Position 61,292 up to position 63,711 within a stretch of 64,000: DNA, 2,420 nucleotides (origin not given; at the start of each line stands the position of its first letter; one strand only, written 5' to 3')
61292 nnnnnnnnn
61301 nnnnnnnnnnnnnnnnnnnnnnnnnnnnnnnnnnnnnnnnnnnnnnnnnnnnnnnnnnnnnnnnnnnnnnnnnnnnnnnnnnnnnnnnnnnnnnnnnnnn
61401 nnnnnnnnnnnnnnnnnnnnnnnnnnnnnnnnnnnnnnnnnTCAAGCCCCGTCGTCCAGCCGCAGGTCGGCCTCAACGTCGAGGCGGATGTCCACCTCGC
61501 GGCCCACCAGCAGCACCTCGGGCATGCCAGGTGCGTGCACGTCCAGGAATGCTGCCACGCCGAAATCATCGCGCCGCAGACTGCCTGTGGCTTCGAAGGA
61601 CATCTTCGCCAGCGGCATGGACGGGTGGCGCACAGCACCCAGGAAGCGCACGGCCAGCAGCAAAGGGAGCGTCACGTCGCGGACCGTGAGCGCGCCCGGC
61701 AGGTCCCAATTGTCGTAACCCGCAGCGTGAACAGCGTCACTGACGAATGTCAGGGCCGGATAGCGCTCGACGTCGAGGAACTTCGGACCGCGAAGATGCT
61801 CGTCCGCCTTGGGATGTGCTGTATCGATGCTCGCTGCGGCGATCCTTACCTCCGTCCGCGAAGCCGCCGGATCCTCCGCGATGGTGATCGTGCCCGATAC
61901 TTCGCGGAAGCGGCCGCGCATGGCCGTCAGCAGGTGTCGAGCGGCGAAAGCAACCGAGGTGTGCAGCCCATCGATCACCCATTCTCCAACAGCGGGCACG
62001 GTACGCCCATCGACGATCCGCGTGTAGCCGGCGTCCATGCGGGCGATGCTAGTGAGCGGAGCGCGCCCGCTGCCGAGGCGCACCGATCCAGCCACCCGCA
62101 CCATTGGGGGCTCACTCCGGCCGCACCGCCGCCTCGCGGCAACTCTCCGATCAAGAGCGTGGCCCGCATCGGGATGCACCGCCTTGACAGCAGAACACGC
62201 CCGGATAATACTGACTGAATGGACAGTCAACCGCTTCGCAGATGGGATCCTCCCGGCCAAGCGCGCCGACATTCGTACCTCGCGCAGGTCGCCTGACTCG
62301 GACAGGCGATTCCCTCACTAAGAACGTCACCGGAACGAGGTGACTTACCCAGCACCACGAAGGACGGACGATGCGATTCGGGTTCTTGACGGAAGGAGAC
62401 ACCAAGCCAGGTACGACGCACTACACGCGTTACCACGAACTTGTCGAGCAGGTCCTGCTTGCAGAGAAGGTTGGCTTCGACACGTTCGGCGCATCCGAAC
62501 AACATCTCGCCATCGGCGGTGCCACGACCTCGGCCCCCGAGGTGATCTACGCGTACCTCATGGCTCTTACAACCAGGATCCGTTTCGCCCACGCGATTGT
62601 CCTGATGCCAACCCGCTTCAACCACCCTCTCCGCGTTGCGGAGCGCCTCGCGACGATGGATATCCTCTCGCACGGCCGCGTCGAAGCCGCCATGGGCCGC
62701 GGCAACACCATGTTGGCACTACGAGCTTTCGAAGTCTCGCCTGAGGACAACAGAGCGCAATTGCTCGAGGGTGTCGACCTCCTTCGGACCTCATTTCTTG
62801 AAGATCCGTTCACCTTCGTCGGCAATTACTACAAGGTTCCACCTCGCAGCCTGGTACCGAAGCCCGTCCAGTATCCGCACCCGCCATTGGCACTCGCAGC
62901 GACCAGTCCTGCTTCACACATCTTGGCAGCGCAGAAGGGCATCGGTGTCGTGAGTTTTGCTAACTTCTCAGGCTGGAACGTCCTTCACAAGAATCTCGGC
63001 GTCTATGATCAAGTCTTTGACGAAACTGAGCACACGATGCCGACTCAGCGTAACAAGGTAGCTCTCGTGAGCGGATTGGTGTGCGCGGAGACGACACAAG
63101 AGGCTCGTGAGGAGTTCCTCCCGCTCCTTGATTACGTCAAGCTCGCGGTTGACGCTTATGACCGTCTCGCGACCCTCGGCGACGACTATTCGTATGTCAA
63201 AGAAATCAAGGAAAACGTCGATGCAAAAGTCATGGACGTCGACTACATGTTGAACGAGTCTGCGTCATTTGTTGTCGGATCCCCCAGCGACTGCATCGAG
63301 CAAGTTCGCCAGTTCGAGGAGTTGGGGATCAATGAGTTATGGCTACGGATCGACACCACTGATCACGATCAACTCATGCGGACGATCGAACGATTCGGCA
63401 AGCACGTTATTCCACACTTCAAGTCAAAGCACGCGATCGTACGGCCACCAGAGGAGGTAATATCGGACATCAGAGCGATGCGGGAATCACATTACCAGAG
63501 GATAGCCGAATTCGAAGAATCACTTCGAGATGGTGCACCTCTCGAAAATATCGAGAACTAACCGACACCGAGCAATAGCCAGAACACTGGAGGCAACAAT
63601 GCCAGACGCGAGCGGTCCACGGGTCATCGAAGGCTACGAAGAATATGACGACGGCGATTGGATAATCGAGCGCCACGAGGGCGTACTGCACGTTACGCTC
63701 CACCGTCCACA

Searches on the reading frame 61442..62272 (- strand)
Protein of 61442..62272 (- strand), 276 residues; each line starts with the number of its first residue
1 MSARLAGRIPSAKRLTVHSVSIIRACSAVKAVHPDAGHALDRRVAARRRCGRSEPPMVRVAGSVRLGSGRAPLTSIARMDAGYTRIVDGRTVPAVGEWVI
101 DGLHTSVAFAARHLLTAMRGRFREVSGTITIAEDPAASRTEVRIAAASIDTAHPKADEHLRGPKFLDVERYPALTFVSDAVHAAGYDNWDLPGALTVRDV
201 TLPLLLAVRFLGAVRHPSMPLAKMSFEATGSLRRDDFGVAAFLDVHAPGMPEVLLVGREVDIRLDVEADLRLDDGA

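Call 45: search_protein_families(library=pfam, proteins=[window:61442-62272:-], max_evalue=0.1)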
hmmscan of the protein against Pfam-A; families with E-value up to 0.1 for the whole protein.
window:61442-62272:- (276 aa): 1 family
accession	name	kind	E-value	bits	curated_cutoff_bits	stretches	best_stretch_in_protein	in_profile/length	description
PF04264.18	YceI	-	6.7e-36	124.4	23.7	1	98-268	1-150/150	YceI-like domain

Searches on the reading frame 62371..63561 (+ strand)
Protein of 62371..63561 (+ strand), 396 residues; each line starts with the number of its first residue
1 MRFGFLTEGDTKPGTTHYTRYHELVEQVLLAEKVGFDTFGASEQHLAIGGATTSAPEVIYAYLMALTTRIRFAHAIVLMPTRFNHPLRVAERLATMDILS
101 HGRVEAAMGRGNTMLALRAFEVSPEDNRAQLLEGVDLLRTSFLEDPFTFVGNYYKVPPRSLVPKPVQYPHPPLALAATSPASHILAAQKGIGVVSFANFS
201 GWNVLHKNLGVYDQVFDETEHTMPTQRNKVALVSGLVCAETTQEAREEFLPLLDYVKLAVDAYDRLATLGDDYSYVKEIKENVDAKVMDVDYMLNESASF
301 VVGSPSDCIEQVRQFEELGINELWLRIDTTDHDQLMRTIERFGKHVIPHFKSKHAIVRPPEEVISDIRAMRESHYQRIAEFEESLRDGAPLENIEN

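Call 45: search_protein_families(library=pfam, proteins=[window:62371-63561:+], max_evalue=0.1)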
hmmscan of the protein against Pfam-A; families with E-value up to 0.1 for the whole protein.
window:62371-63561:+ (396 aa): 1 family
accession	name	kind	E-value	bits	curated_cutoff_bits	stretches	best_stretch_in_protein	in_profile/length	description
PF00296.26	Bac_luciferase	-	4.7e-49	167.9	27.9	1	1-321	1-313/314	Luciferase-like monooxygenase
